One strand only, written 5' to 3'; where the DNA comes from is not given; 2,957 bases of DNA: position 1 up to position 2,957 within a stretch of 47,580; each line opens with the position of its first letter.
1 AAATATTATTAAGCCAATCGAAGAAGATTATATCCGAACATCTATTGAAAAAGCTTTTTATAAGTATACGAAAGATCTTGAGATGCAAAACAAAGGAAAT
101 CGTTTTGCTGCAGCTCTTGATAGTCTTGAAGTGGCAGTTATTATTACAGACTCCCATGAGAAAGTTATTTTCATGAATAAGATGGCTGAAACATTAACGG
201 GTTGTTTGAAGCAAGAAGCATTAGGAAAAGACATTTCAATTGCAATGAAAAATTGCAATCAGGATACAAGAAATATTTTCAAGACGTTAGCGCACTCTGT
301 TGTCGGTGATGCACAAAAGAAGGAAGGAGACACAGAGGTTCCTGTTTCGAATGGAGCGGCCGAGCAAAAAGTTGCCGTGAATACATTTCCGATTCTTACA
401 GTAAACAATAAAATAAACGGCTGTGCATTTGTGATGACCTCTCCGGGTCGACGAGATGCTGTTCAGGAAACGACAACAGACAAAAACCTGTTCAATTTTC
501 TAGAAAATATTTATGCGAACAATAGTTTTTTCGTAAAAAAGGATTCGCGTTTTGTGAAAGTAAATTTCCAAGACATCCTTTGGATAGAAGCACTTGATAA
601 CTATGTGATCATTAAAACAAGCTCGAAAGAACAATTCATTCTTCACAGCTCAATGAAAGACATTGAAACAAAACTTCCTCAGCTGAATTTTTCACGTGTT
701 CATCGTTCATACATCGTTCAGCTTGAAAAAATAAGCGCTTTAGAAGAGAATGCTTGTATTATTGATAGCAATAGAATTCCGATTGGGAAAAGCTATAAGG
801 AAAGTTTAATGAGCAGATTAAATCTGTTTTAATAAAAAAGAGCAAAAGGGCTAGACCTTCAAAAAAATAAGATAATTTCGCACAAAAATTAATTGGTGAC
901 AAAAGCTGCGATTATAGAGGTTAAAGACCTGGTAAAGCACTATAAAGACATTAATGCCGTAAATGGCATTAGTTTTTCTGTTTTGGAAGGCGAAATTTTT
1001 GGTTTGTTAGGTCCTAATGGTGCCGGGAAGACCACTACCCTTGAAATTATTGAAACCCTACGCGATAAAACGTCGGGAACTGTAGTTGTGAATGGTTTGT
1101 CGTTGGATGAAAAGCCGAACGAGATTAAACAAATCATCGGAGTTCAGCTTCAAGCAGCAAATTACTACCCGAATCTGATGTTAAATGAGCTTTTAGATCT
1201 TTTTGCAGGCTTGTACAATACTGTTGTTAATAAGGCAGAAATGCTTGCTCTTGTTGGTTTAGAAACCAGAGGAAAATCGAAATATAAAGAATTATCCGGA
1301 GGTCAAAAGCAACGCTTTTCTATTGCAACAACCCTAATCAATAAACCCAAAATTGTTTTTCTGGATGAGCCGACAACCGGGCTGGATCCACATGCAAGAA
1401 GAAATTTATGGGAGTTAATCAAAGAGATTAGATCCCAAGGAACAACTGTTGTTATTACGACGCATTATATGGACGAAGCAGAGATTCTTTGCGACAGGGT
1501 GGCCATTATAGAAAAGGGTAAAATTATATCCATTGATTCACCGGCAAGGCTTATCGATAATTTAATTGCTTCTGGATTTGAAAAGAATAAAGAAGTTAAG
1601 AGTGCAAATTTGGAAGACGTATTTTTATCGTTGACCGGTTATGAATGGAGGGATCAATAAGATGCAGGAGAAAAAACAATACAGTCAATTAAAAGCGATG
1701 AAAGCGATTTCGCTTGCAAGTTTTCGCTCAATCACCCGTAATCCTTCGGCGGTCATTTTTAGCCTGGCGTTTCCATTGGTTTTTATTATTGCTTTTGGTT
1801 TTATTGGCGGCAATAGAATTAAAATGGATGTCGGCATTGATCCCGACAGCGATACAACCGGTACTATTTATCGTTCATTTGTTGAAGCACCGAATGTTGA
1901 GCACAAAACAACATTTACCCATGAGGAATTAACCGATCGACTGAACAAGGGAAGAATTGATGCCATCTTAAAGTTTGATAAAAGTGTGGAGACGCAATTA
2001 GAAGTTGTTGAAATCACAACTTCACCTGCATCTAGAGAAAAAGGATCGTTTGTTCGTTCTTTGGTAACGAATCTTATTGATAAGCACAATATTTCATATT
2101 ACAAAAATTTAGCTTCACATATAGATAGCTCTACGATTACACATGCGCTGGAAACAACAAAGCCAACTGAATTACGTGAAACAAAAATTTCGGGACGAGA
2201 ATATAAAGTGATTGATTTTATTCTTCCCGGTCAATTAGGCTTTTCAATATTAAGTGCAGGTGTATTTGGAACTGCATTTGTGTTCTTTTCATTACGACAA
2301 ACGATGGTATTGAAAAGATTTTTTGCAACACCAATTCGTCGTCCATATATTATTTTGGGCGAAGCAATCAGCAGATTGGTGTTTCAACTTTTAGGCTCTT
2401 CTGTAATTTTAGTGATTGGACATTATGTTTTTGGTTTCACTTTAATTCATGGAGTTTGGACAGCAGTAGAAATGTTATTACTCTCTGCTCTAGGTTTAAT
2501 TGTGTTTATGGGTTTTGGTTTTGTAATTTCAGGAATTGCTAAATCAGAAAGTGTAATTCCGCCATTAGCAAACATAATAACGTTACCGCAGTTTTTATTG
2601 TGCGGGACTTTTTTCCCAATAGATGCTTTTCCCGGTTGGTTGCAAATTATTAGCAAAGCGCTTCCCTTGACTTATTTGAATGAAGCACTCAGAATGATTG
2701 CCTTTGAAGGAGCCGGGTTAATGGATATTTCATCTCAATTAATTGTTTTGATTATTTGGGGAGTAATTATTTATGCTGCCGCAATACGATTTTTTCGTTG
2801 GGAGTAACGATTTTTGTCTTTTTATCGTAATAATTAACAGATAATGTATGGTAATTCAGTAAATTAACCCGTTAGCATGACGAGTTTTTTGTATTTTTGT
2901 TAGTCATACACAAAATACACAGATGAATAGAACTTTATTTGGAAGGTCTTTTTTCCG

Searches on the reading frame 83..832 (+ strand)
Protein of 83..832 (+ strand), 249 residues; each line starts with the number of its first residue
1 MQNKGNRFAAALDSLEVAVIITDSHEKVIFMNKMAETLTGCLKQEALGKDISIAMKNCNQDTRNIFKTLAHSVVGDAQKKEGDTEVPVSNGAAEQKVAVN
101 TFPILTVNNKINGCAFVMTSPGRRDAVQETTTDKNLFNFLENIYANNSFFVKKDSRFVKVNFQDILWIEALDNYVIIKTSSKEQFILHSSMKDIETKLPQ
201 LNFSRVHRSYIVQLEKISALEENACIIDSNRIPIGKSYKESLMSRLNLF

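Call 36: find_encoding_contigs(protein=window:83-832:+, flank=10000, max_places=4)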
Protein window:83-832:+ (249 aa): no gene with exactly this product is on record in the collection.

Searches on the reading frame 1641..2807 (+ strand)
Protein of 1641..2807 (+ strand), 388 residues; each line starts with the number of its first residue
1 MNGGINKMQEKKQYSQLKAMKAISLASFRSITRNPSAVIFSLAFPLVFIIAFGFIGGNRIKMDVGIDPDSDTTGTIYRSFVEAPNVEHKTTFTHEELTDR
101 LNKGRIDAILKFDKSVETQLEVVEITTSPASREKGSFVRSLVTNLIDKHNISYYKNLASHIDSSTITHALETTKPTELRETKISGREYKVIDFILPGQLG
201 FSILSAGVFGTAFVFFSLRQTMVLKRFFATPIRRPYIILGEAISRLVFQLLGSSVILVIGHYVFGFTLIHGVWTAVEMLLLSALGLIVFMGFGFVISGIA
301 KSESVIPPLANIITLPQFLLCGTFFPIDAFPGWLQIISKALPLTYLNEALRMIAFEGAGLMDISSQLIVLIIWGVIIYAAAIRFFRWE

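Call 81: find_encoding_contigs(protein=window:1641-2807:+, flank=10000, max_places=3)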
Protein window:1641-2807:+ (388 aa): 3 contigs read that carry it; 2 places shown.
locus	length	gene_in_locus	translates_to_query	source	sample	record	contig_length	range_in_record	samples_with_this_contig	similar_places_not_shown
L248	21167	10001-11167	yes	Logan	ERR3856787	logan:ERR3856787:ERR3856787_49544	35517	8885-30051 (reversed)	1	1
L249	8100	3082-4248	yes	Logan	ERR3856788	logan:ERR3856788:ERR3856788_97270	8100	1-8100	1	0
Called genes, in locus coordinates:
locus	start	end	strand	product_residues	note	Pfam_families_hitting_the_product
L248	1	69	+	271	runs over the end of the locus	PF01618:MotA_ExbB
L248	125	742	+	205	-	PF02472:ExbD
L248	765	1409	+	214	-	PF02472:ExbD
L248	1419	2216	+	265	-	PF28545:1TM_TonB_rel, PF03544:TonB_C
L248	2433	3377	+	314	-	PF12849:PBP_like_2, PF13531:SBP_bac_11 (faint)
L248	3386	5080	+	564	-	PF00515:TPR_1 (faint), PF13181:TPR_8 (faint), PF13424:TPR_12 (faint), PF13428:TPR_14 (faint), PF14559:TPR_19 (faint), PF13414:TPR_11 (weak), PF13432:TPR_16 (weak), PF07719:TPR_2 (weak), +2 more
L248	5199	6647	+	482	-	PF13520:AA_permease_2, PF00324:AA_permease, PF13906:AA_permease_C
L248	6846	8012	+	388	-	PF00989:PAS (weak), PF08448:PAS_4 (weak), PF13426:PAS_9, PF07568:HisKA_2, PF13581:HATPase_c_2, PF02518:HATPase_c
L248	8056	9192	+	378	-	PF00072:Response_reg, PF00989:PAS, PF13188:PAS_8 (weak), PF13426:PAS_9 (faint), PF04397:LytTR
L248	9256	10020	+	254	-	PF02463:SMC_N (faint), PF00005:ABC_tran, PF13175:AAA_15 (faint), PF13304:AAA_21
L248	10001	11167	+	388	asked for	PF12698:ABC2_membrane_3, PF01061:ABC2_membrane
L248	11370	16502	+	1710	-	PF19081:Ig_7, PF00801:PKD, PF18911:PKD_4, PF00801:PKD, PF18911:PKD_4, PF18911:PKD_4, PF00801:PKD, PF18911:PKD_4, +17 more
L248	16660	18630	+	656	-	PF07715:Plug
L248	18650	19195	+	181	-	PF13689:DUF4154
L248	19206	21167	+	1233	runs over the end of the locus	PF01590:GAF (weak), PF13185:GAF_2, PF00512:HisKA, PF02518:HATPase_c, PF20274:cREC_REC (faint), PF00072:Response_reg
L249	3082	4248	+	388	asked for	PF12698:ABC2_membrane_3, PF01061:ABC2_membrane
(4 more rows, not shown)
